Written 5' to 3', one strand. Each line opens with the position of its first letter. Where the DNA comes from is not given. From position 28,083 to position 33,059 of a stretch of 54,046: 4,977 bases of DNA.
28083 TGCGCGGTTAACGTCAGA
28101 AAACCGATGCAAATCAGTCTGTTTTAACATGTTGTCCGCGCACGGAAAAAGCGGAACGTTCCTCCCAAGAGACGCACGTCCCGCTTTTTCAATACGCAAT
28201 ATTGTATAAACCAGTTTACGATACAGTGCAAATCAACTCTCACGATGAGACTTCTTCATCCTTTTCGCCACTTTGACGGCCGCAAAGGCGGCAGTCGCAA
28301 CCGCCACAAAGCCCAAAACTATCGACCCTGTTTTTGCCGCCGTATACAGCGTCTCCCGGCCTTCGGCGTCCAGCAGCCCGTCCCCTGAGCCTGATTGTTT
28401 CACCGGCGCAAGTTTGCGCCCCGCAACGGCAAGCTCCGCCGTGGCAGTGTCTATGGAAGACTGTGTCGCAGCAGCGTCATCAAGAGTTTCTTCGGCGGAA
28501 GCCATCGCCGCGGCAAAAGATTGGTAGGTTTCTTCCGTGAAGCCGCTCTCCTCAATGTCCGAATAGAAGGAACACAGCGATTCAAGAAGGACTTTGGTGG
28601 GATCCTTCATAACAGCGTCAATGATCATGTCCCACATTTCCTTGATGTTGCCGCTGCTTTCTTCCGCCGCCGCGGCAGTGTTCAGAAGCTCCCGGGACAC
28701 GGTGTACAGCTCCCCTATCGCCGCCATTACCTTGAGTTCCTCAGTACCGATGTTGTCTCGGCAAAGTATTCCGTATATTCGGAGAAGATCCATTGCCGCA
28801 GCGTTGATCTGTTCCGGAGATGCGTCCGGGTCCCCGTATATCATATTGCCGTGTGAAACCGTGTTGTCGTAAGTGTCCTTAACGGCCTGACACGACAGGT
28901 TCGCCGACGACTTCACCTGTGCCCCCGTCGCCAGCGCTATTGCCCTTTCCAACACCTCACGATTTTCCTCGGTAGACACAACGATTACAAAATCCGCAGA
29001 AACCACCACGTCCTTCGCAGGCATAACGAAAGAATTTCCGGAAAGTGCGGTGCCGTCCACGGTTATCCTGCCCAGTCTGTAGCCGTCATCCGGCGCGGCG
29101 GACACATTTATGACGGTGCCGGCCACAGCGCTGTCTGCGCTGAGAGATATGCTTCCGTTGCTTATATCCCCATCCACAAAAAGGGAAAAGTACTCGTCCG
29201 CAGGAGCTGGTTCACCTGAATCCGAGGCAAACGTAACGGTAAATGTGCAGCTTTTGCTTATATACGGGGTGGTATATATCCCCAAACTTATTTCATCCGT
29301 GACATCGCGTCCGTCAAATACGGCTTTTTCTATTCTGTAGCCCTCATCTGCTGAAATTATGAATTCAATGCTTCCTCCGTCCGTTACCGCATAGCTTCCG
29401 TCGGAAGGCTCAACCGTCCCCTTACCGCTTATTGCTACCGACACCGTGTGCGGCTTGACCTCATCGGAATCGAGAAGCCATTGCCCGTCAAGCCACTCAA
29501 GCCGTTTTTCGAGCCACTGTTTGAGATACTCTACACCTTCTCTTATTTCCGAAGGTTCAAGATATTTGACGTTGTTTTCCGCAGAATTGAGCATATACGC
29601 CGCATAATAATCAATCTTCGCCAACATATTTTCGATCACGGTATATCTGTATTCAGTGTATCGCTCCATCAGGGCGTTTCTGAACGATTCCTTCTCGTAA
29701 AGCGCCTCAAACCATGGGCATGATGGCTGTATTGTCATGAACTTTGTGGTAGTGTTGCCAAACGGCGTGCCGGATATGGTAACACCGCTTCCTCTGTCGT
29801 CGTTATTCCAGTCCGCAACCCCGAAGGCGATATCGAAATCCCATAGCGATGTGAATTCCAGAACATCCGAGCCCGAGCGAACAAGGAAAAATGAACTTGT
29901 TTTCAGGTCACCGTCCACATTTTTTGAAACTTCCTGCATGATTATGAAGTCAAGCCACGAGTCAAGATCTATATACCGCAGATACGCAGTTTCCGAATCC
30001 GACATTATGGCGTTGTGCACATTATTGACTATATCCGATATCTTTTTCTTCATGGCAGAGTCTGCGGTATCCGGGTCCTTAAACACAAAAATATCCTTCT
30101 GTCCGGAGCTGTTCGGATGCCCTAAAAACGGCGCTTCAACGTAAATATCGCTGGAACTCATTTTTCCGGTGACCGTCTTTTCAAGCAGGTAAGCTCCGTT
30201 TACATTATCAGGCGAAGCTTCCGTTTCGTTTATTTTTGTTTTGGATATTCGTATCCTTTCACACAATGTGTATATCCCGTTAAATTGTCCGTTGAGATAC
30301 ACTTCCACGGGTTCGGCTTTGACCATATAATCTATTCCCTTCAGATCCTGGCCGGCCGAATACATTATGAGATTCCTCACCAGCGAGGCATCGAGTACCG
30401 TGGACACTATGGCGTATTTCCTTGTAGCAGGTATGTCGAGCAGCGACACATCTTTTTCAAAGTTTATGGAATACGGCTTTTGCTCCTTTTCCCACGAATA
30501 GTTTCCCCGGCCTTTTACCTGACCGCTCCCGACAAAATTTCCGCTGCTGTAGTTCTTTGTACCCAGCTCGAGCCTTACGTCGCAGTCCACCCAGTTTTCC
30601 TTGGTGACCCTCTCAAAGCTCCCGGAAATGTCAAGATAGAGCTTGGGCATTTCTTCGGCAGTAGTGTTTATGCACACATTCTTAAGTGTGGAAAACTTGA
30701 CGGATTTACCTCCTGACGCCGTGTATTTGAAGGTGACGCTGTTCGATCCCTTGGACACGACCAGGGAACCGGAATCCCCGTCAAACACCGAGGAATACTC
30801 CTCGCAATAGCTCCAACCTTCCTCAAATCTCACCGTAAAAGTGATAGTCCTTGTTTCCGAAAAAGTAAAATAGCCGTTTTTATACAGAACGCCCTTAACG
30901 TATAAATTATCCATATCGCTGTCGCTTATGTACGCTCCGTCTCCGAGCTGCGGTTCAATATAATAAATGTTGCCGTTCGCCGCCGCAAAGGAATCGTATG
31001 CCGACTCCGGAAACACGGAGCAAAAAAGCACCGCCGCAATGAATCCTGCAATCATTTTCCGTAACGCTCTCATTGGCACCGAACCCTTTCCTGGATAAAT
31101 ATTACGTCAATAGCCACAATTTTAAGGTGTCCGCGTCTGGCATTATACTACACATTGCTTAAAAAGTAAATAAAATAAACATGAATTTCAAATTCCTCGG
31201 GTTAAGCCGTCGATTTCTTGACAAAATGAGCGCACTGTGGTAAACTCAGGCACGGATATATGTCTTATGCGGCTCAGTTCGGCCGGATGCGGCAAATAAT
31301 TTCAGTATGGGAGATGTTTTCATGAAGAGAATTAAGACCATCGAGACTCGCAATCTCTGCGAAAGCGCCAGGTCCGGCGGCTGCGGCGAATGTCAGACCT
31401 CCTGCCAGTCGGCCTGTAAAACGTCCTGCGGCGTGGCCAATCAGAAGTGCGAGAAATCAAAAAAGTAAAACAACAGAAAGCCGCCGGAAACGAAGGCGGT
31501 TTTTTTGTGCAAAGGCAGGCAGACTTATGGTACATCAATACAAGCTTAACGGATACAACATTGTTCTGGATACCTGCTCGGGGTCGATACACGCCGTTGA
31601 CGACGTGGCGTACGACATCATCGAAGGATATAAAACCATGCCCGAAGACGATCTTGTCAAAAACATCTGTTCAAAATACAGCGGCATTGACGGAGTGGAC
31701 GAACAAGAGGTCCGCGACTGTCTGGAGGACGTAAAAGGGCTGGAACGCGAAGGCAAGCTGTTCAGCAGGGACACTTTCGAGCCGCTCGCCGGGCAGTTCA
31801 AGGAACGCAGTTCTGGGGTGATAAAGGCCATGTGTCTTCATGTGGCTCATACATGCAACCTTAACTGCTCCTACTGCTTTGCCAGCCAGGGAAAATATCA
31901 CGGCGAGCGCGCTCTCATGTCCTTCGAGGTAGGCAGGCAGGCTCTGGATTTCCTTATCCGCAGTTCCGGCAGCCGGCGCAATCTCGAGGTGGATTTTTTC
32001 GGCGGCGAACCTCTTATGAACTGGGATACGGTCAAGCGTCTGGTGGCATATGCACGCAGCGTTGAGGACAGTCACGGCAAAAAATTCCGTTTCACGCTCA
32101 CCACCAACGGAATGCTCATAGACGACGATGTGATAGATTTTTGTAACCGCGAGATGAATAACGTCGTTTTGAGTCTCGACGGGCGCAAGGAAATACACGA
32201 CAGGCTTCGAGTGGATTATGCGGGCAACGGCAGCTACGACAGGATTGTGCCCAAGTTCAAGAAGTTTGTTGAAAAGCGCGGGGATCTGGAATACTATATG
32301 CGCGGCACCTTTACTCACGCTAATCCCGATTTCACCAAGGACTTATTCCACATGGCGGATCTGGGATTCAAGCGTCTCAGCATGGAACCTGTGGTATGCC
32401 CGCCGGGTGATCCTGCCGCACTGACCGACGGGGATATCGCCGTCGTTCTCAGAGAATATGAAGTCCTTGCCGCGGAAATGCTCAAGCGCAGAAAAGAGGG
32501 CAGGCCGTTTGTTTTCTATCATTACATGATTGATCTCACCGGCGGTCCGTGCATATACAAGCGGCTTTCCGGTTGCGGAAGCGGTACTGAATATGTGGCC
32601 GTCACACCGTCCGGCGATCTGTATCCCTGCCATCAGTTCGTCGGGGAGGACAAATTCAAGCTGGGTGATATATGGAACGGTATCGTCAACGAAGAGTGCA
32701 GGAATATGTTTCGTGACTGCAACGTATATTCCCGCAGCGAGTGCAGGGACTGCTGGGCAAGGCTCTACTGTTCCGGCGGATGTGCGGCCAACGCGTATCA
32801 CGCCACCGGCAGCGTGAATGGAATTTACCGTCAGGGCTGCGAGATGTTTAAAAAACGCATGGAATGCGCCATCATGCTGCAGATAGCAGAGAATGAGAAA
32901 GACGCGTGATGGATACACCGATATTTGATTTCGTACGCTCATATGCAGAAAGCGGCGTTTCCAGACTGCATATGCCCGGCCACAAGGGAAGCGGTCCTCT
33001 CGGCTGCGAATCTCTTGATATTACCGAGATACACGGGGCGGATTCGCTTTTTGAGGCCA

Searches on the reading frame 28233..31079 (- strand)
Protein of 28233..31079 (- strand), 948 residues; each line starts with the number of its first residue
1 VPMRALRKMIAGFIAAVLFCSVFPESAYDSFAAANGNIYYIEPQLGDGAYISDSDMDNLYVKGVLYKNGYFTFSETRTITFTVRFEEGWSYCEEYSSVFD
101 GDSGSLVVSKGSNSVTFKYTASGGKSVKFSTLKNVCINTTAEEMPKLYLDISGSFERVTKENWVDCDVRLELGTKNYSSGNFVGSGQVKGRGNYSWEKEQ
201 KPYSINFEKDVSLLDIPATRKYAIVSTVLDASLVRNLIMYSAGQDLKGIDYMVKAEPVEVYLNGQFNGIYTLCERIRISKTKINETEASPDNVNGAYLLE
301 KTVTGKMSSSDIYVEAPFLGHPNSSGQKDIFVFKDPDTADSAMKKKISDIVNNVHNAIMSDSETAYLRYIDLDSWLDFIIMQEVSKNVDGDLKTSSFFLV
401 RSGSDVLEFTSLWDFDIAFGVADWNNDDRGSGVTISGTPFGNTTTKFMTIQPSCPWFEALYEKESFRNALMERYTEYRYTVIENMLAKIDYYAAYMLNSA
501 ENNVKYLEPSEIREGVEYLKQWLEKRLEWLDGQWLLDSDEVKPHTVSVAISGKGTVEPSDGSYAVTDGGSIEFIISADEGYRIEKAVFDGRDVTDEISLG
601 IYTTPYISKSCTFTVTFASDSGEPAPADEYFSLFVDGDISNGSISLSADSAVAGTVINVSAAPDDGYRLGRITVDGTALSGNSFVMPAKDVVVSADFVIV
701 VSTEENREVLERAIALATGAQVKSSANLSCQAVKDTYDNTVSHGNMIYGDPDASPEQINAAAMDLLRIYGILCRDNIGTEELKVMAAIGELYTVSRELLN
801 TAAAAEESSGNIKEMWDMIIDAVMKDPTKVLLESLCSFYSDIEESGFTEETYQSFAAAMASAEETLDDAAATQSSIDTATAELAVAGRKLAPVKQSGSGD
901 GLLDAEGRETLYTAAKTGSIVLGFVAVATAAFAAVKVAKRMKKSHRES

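Call 59: search_protein_families(library=pfam, proteins=[window:28233-31079:-])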
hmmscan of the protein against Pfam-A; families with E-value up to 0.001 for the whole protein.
window:28233-31079:- (948 aa): 3 families
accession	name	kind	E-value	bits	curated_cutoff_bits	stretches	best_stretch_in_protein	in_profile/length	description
PF08757.17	CotH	-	1.4e-33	117.2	23.8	1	189-530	2-322/322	CotH kinase protein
PF18998.6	Flg_new_2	-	2.2e-12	47.2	23.6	1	640-698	9-70/73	Divergent InlB B-repeat domain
PF07554.19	FIVAR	-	2.2e-05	25.5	29.2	0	730-762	25-60/71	FIVAR domain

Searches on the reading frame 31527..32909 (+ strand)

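Call 59: search_protein_families(library=pfam, proteins=[window:31527-32909:+])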
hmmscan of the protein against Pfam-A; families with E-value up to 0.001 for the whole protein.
window:31527-32909:+ (460 aa): 3 families
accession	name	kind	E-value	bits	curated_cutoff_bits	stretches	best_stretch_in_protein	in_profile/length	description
PF04055.27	Radical_SAM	-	2.4e-14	54.3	29.5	1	107-250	4-139/166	Radical SAM superfamily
PF13353.11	Fer4_12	-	6.3e-10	39.9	22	1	103-221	8-117/137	4Fe-4S single cluster domain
PF13186.11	SPASM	-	4.4e-05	24.1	21.5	1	350-410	1-67/67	Iron-sulfur cluster-binding domain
